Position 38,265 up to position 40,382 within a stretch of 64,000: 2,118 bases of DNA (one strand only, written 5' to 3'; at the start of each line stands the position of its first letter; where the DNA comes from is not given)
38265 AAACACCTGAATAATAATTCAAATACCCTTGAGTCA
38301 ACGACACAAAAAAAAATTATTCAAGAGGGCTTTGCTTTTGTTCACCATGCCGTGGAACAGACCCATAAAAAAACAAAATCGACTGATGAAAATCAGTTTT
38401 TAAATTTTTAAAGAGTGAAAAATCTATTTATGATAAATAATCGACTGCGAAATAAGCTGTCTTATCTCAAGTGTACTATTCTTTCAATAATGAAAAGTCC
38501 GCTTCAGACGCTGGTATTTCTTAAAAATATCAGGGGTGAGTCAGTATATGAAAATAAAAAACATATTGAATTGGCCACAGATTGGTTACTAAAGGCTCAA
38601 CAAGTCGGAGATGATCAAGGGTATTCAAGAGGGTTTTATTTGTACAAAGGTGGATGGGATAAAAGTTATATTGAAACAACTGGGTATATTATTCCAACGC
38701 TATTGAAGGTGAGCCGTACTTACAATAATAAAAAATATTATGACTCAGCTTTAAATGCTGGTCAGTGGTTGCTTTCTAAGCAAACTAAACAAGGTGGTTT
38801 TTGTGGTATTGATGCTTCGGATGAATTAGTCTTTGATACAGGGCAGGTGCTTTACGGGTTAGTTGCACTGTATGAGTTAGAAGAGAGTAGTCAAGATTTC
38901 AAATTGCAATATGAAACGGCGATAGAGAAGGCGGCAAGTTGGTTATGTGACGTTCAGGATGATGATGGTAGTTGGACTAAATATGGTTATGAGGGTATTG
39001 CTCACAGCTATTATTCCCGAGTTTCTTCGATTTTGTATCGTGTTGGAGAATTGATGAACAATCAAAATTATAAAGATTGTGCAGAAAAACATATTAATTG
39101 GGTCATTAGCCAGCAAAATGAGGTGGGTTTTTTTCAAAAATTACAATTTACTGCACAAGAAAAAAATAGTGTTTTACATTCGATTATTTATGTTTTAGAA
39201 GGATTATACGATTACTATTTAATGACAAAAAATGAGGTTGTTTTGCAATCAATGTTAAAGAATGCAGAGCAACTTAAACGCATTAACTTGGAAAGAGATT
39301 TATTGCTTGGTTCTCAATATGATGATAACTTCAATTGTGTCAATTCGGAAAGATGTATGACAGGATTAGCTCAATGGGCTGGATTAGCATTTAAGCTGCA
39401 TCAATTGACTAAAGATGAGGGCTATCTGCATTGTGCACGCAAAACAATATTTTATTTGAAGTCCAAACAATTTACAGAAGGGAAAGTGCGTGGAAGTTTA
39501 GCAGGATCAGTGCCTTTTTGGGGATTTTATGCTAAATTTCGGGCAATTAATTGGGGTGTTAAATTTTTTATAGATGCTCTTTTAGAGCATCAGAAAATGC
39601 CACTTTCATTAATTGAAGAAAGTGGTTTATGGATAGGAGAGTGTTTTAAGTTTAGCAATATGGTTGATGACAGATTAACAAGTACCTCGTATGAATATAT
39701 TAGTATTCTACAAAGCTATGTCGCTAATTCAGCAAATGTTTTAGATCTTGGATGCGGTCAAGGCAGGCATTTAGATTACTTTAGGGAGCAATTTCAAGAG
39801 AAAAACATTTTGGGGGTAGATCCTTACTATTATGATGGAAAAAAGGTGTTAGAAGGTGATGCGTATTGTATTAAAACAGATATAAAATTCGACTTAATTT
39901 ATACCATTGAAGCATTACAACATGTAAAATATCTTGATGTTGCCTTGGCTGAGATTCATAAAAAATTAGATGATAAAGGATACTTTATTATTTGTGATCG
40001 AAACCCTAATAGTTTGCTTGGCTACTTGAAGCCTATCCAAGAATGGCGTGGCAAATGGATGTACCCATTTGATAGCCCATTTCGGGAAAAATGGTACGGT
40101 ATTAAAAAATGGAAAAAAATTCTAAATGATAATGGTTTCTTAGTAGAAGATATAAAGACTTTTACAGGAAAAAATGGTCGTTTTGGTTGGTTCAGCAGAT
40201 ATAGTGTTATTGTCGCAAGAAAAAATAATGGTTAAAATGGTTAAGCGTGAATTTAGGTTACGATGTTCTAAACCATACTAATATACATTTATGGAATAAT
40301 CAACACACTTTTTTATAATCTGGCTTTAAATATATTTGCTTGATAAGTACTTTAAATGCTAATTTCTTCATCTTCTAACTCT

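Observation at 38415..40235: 606-aa fusion of an (alpha/alpha)-toroid-like repeat domain with a class I SAM methyltransferase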

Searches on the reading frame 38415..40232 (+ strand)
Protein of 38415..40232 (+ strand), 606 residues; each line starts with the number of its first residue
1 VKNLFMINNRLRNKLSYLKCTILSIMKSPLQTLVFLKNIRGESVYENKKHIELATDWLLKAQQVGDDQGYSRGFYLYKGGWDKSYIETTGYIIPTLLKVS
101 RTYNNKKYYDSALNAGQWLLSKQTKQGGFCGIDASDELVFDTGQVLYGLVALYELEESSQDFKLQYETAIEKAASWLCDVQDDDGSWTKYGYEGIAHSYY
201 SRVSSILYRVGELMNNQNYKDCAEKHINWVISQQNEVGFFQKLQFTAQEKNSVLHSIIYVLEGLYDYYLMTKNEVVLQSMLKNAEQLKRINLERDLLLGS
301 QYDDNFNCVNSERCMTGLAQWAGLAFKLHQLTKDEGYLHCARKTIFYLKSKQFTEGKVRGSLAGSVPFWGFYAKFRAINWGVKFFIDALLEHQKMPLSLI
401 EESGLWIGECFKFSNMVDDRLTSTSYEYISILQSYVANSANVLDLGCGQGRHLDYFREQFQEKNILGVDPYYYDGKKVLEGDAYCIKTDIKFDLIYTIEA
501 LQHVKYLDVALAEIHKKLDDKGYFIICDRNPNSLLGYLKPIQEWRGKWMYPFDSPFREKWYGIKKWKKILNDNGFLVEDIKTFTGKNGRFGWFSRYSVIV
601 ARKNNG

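Call 3: search_protein_families(library=pfam, proteins=[window:38415-40232:+], max_evalue=1)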
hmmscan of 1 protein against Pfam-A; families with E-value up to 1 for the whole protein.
window:38415-40232:+ (606 aa): 17 families
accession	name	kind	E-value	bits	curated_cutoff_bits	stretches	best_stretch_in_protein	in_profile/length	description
PF13489.12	Methyltransf_23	-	9.6e-17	61.6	27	1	438-577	22-161/164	Methyltransferase domain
PF13243.12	SQHop_cyclase_C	-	3.9e-10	39.7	26.1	2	151-248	193-292/319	Squalene-hopene cyclase C-terminal domain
PF13847.12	Methyltransf_31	-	5e-10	39.7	27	2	487-574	67-145/145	Methyltransferase domain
PF08241.18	Methyltransf_11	-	7.7e-10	39.7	21.2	1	443-526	1-95/95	Methyltransferase domain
PF08242.18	Methyltransf_12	-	9.3e-09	36.4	30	2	443-470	1-28/98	Methyltransferase domain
PF13649.12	Methyltransf_25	-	2.8e-07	31.5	27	1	442-470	1-29/97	Methyltransferase domain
PF07678.20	TED_complement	-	7.5e-05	22.4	22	1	85-130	259-297/312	A-macroglobulin TED domain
PF05147.19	LANC_like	-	9.6e-05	21.6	23.2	2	152-249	113-213/350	Lanthionine synthetase C-like protein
PF09492.16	Pec_lyase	-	0.00019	21.2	22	0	93-129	45-81/292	Pectic acid lyase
PF07021.18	MetW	-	0.0021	18.2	21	1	431-513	6-97/193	Methionine biosynthesis protein MetW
PF01728.25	FtsJ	-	0.0027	18.1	24.1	1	437-493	20-78/181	FtsJ-like methyltransferase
PF12692.13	Methyltransf_17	-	0.003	18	27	1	420-469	10-59/160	S-adenosyl-L-methionine methyltransferase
PF06662.19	C5-epim_C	-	0.0031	17.5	23.3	1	204-303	35-142/188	D-glucuronyl C5-epimerase C-terminus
PF07470.19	Glyco_hydro_88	-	0.0058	16.1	26.6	0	88-189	132-250/352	Glycosyl Hydrolase Family 88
PF06080.18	DUF938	-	0.026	14.7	27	1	429-469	15-56/202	Protein of unknown function (DUF938)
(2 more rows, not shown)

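Call 4: search_protein_families(library=ncbifam, proteins=[window:38415-40232:+], max_evalue=1)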
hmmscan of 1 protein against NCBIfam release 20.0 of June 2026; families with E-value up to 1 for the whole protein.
window:38415-40232:+ (606 aa): 18 families
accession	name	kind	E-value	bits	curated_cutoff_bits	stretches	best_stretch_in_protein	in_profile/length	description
TIGR02474.1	pec_lyase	equivalog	1.3e-07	31.6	189.8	2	92-130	50-88/295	pectate lyase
TIGR02072.1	BioC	equivalog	1.8e-07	31.2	184.95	1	430-573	25-170/244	malonyl-ACP O-methyltransferase BioC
TIGR01787.1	squalene_cyclas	subfamily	7.4e-07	28.2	322.7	2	165-249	505-596/622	squalene/oxidosqualene cyclases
NF045667.1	MTase_DVU1556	equivalog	1.2e-05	24.9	155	1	436-528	20-121/213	DVU_1556 family methyltransferase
TIGR03463.1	osq_cycl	subfamily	1.3e-05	23.7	851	1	82-241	446-603/634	2,3-oxidosqualene cyclase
TIGR01507.1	hopene_cyclase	equivalog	0.00098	17.6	431.1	1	99-238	395-539/640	squalene--hopene cyclase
TIGR04543.1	ketoArg_3Met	equivalog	0.0012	17.9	425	1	434-471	145-182/336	2-ketoarginine methyltransferase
NF001080.0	PRK00121.2-2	equivalog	0.0021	17.3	132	1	438-469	46-77/224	tRNA (guanosine(46)-N7)-methyltransferase TrmB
TIGR01983.1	UbiG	equivalog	0.0034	16.7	102.95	1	488-530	113-155/228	bifunctional 2-polyprenyl-6-hydroxyphenol methylase/3-demethylubiquinol 3-O-methyltransferase UbiG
TIGR04345.1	ovoA_Cterm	equivalog_domain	0.0047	16.5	170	1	480-546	122-187/242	putative 4-mercaptohistidine N1-methyltransferase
TIGR02081.1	metW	equivalog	0.0054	16.3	189.5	1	432-462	7-37/194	methionine biosynthesis protein MetW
NF002463.0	PRK01683.1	equivalog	0.0097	15.5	297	1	437-470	30-63/258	trans-aconitate 2-methyltransferase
TIGR04096.1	dnd_rel_methyl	subfamily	0.01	14.6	150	1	431-482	22-71/478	DNA phosphorothioation-associated putative methyltransferase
NF053823.1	SCO2321_fam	equivalog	0.018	14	300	1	111-189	64-140/405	SCO2321 family membrane protein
TIGR00091.1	TIGR00091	equivalog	0.043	13.2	112.65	1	439-469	17-47/194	tRNA (guanosine(46)-N7)-methyltransferase TrmB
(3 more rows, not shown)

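Call 5: search_solved_structures(query=window:38415-40232:+, max_evalue=10, show_alignments=2)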
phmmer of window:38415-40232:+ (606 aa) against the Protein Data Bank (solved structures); distinct sequences matched with E-value up to 10: 17.
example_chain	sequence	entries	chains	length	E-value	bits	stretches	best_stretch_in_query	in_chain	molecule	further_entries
5dly_A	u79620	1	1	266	0.0057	18.3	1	420-470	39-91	plantazolicin methyltransferase BamL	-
4kvz_A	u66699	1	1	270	0.0058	18.3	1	420-470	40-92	BamL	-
5dm0_A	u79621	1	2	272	0.0059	18.3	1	420-470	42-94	plantazolicin methyltransferase BamL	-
5dm2_A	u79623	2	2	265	0.019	16.5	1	434-471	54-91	Methyltransferase domain family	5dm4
5dm1_A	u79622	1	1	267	0.019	16.5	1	434-471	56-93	Methyltransferase domain family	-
4kwc_A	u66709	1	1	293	0.023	16.3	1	434-471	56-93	BpumL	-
8x8i_A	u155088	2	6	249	0.14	13.7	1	432-536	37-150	Malonyl-[acyl-carrier protein] O-methyltransferase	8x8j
3dli_A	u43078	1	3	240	0.18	13.3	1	435-521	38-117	methyltransferase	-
3cgg_A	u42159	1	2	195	0.2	13.2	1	431-495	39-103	SAM-dependent methyltransferase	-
2zgj_A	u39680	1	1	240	0.36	12.4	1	100-180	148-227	Granzyme M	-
2zgc_A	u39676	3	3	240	0.36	12.3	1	100-180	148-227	Granzyme M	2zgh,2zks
3bxo_A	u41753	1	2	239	0.45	12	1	429-463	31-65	N,N-dimethyltransferase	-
3g5l_A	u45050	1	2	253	0.5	11.9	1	438-486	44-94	Putative S-adenosylmethionine dependent methyltransferase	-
2fyt_A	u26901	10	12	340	0.85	11.1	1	414-470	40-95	Protein arginine N-methyltransferase 3 | PRMT3 protein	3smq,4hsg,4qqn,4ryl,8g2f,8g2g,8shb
3jwj_A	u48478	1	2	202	0.99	10.9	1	437-472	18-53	Hen1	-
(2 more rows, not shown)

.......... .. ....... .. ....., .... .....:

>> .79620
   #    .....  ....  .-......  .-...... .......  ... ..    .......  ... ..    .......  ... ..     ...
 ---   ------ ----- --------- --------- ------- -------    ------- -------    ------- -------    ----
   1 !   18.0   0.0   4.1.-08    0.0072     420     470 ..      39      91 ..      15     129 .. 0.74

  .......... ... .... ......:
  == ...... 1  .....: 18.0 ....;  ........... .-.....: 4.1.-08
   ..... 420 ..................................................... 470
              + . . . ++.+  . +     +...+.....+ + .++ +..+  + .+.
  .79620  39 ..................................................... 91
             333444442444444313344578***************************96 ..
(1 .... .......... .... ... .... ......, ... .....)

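Call 6: find_homologous_proteins(query=window:38415-40232:+)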
Query window:38415-40232:+ (606 aa): 498 proteins with E <= 0.001 among 8000 candidates; the best 120 are listed.
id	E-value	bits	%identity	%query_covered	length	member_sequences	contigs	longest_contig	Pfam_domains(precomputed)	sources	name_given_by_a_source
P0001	0.0e+0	1397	100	99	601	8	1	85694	PF13847.13,PF13489.13,PF13649.13,PF13243.13,PF08241.19,PF08242.19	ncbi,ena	-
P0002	2.6e-252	857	63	96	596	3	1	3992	PF13847.13,PF13489.13,PF13649.13,PF13243.13,PF08241.19,PF08242.19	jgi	-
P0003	3.8e-251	853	62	96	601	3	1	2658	PF13847.13,PF09492.17,PF13489.13,PF13649.13,PF07944.19,PF13243.13,PF08241.19,PF08242.19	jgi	jgi:SAM-dependent methyltransferase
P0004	2.5e-248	844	63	96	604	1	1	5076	PF13847.13,PF13489.13,PF13649.13,PF13243.13,PF08241.19,PF08242.19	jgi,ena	-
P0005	1.3e-247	841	63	95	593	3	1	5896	PF13847.13,PF09492.17,PF13489.13,PF13649.13,PF25840.1,PF13243.13,PF06662.20,PF08241.19,PF08242.19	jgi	-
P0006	1.5e-246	838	61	97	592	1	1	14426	PF13847.13,PF09492.17,PF13489.13,PF13649.13,PF13243.13,PF08241.19,PF08242.19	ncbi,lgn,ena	-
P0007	2.3e-246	837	63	94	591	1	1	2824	PF13847.13,PF09492.17,PF13489.13,PF13649.13,PF13243.13,PF00432.28,PF08241.19,PF08242.19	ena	-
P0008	5.3e-246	836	61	96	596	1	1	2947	PF13847.13,PF13489.13,PF13649.13,PF13243.13,PF08241.19,PF08242.19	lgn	-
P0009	1.1e-243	828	62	95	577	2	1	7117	PF13847.13,PF09492.17,PF13489.13,PF13649.13,PF25840.1,PF13243.13,PF06662.20,PF08241.19,PF08242.19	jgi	-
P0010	1.2e-243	828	61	98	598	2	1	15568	PF13847.13,PF09492.17,PF13489.13,PF13649.13,PF13243.13,PF08241.19,PF08242.19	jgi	-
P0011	2.2e-242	824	61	98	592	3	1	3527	PF13847.13,PF09492.17,PF13489.13,PF13649.13,PF07944.19,PF13243.13,PF08241.19,PF08242.19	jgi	jgi:SAM-dependent methyltransferase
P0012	2.3e-241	821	60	98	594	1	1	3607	PF13847.13,PF09492.17,PF13489.13,PF13649.13,PF13243.13,PF06662.20,PF08241.19,PF08242.19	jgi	-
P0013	3.9e-241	820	60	95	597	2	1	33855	PF13847.13,PF09492.17,PF13489.13,PF13649.13,PF13243.13,PF06662.20,PF08241.19,PF08242.19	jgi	-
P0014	2.6e-240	817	60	98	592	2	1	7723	PF13847.13,PF09492.17,PF13489.13,PF13649.13,PF13243.13,PF08241.19,PF08242.19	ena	-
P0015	4.1e-240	817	60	96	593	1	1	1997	PF13847.13,PF09492.17,PF13489.13,PF13649.13,PF25840.1,PF13243.13,PF08241.19,PF08242.19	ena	-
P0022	1.1e-229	782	60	98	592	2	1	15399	PF13847.13,PF09492.17,PF13489.13,PF13649.13,PF25840.1,PF13243.13,PF06662.20,PF08241.19,PF08242.19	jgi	-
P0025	4.0e-226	770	58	98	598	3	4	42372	PF13847.13,PF13489.13,PF25840.1,PF13243.13,PF06662.20,PF08241.19,PF08242.19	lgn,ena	-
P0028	3.5e-220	751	56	96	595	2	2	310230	PF13847.13,PF09492.17,PF13489.13,PF13649.13,PF07470.20,PF25840.1,PF07944.19,PF13243.13,PF06662.20,PF08241.19,PF08242.19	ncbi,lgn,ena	-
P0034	8.9e-155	535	44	96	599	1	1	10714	PF13489.13,PF07678.21,PF13243.13,PF06662.20,PF08241.19,PF13847.13,PF09492.17,PF13649.13,PF07470.20,PF05148.22,PF25840.1,PF08242.19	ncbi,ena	-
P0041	4.6e-153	529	46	90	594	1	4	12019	PF13847.13,PF09492.17,PF13489.13,PF13649.13,PF05148.22,PF25840.1,PF13243.13,PF06662.20,PF08241.19,PF08242.19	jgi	jgi:SAM-dependent methyltransferase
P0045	8.1e-152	525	43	96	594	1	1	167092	PF13847.13,PF06917.20,PF09492.17,PF13489.13,PF13649.13,PF05148.22,PF25840.1,PF13243.13,PF00432.28,PF08241.19,PF08242.19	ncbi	-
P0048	2.3e-150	520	44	96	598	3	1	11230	PF13847.13,PF09492.17,PF13489.13,PF13649.13,PF25840.1,PF07944.19,PF13243.13,PF06662.20,PF08241.19,PF08242.19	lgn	-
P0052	3.1e-149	516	42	96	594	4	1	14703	PF13489.13,PF13243.13,PF06662.20,PF08241.19,PF13847.13,PF06917.20,PF09492.17,PF13649.13,PF07470.20,PF05148.22,PF25840.1,PF07944.19,PF08242.19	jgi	jgi:ubiquinone/menaquinone biosynthesis C-methylase UbiE/rhamnogalacturonyl hydrolase YesR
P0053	1.1e-148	515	43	99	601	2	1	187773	PF13847.13,PF13489.13,PF13649.13,PF08241.19,PF08242.19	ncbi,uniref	ncbi:methyltransferase domain-containing protein [Vibrio kasasachensis]|uniref:methyltransferase dom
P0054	1.8e-148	514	45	93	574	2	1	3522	PF13489.13,PF13243.13,PF06662.20,PF00432.28,PF08241.19,PF13847.13,PF09492.17,PF13649.13,PF05148.22,PF25840.1,PF07944.19,PF08242.19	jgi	jgi:SAM-dependent methyltransferase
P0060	7.8e-147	508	45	95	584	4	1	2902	PF13489.13,PF07678.21,PF13243.13,PF06662.20,PF00432.28,PF08241.19,PF13847.13,PF09492.17,PF13649.13,PF07470.20,PF05148.22,PF25840.1,PF08242.19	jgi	-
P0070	1.0e-144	501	43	91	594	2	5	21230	PF13489.13,PF13243.13,PF06662.20,PF00432.28,PF08241.19,PF13847.13,PF09492.17,PF13649.13,PF07470.20,PF05148.22,PF25840.1,PF08242.19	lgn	-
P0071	1.6e-144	501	42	96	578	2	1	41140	PF13489.13,PF07678.21,PF13243.13,PF06662.20,PF00432.28,PF08241.19,PF13847.13,PF09492.17,PF07470.20,PF25840.1,PF07944.19,PF08242.19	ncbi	-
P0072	1.8e-144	501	44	93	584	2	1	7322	PF13489.13,PF13243.13,PF06662.20,PF00432.28,PF08241.19,PF13847.13,PF13649.13,PF07470.20,PF05148.22,PF25840.1,PF01209.25,PF08242.19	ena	-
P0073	2.8e-143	497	45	91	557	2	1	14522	PF13489.13,PF13243.13,PF06662.20,PF00432.28,PF08241.19,PF13847.13,PF09492.17,PF13649.13,PF07470.20,PF05148.22,PF25840.1,PF07944.19,PF08242.19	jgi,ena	-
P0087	7.3e-140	485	42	93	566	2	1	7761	PF13847.13,PF13489.13,PF13649.13,PF07944.19,PF13243.13,PF06662.20,PF08241.19,PF08242.19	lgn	-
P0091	5.7e-138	479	39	97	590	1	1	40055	PF13847.13,PF13489.13,PF13649.13,PF25840.1,PF07944.19,PF13243.13,PF06662.20,PF08241.19,PF08242.19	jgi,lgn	-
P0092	7.1e-138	479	40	92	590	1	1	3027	PF13847.13,PF13489.13,PF13649.13,PF13243.13,PF06662.20,PF08241.19,PF08242.19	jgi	jgi:SAM-dependent methyltransferase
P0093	1.1e-137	478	43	96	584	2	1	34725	PF13489.13,PF13243.13,PF06662.20,PF00432.28,PF08241.19,PF13847.13,PF09492.17,PF13649.13,PF07470.20,PF05148.22,PF25840.1,PF08242.19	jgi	-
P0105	1.6e-135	471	41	93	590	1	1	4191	PF13847.13,PF13489.13,PF13649.13,PF25840.1,PF13243.13,PF06662.20,PF08241.19,PF08242.19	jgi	jgi:SAM-dependent methyltransferase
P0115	1.2e-132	462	43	93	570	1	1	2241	PF13847.13,PF13489.13,PF13649.13,PF07470.20,PF05148.22,PF13243.13,PF06662.20,PF08241.19,PF08242.19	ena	-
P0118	1.3e-131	458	41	98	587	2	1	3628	PF13847.13,PF09492.17,PF13489.13,PF13649.13,PF05148.22,PF13243.13,PF06662.20,PF08241.19,PF08242.19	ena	-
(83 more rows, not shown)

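Call 11: list_cluster_members(proteins=[P0001, P0028, P0053, P0045])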
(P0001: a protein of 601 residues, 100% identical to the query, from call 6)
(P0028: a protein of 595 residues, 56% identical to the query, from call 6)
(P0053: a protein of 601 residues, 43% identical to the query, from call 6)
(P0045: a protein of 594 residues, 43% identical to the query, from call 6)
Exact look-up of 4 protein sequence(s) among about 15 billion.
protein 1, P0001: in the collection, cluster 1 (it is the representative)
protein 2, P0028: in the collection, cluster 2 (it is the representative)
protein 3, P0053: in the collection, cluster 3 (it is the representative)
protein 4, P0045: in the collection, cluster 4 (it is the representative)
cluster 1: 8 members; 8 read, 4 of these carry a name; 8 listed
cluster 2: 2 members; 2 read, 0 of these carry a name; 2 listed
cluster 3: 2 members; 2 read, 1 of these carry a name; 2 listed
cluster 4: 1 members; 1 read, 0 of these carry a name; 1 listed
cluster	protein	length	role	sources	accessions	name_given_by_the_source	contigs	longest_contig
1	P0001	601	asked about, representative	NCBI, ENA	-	-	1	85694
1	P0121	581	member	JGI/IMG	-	SAM-dependent methyltransferase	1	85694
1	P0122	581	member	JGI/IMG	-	SAM-dependent methyltransferase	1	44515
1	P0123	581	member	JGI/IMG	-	SAM-dependent methyltransferase/uncharacterized protein YyaL (SSP411 family)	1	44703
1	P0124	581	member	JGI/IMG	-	SAM-dependent methyltransferase/uncharacterized protein YyaL (SSP411 family)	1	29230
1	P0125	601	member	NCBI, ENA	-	-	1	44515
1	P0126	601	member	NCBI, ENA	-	-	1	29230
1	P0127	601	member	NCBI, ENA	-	-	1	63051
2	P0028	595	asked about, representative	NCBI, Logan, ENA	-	-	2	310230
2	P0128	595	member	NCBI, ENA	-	-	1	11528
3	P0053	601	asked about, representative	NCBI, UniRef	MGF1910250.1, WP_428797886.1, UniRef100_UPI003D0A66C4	methyltransferase domain-containing protein [Vibrio kasasachensis] | methyltransferase domain-containing protein n=1 Tax=Vibrio kasasachensis TaxID=2910248 ...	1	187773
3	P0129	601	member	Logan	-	-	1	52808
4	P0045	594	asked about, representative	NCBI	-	-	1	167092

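Call 13: find_encoding_contigs(protein=P0028, flank=10000, max_places=2)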
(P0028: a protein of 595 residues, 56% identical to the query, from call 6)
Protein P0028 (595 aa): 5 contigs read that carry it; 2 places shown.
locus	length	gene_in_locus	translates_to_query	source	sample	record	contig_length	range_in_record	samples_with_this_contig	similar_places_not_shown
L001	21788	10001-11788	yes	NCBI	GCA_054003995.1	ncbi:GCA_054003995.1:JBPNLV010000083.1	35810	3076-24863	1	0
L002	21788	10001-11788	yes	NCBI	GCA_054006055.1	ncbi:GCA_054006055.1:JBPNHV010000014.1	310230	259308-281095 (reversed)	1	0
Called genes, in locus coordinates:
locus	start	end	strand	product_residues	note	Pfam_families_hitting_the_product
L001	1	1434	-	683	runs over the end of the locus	PF00580:UvrD-helicase, PF13245:AAA_19, PF13604:AAA_30 (faint), PF01443:Viral_helicase1 (faint), PF13361:UvrD_C, PF13538:UvrD_C_2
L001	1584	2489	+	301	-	PF00126:HTH_1, PF03466:LysR_substrate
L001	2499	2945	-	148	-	-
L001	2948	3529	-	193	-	PF01063:Aminotran_4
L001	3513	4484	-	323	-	PF00425:Chorismate_bind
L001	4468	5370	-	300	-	PF02729:OTCace_N, PF00185:OTCace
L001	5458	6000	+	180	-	PF05433:Rick_17kDa_Anti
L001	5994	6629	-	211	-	PF13500:AAA_26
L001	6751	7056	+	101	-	PF02617:ClpS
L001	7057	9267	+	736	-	PF02861:Clp_N, PF13191:AAA_16 (weak), PF00004:AAA, PF17871:AAA_lid_9, PF00004:AAA, PF07724:AAA_2, PF07728:AAA_5, PF10431:ClpB_D2-small, +11 more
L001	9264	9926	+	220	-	PF03588:Leu_Phe_trans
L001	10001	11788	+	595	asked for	PF07470:Glyco_hydro_88 (faint), PF07944:Beta-AFase-like_GH127_cat (faint), PF13243:SQHop_cyclase_C (weak), PF13489:Methyltransf_23, PF08241:Methyltransf_11, PF08242:Methyltransf_12, PF13649:Methyltransf_25 (weak), PF13847:Methyltransf_31 (weak), +3 more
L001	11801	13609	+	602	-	PF00483:NTP_transferase, PF12804:NTP_transf_3, PF00155:Aminotran_1_2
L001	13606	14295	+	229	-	PF13489:Methyltransf_23 (weak), PF13847:Methyltransf_31, PF08241:Methyltransf_11, PF08242:Methyltransf_12, PF13649:Methyltransf_25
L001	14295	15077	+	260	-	PF01066:CDP-OH_P_transf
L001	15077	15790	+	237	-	PF04991:LicD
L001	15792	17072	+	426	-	-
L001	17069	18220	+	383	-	PF13439:Glyco_transf_4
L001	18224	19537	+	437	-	PF13439:Glyco_transf_4 (weak)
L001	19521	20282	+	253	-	PF04991:LicD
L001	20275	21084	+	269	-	PF00535:Glycos_transf_2, PF13641:Glyco_tranf_2_3, PF13632:Glyco_trans_2_3 (weak)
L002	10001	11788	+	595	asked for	PF07470:Glyco_hydro_88 (faint), PF07944:Beta-AFase-like_GH127_cat (faint), PF13243:SQHop_cyclase_C (weak), PF13489:Methyltransf_23, PF08241:Methyltransf_11, PF08242:Methyltransf_12, PF13649:Methyltransf_25 (weak), PF13847:Methyltransf_31 (weak), +3 more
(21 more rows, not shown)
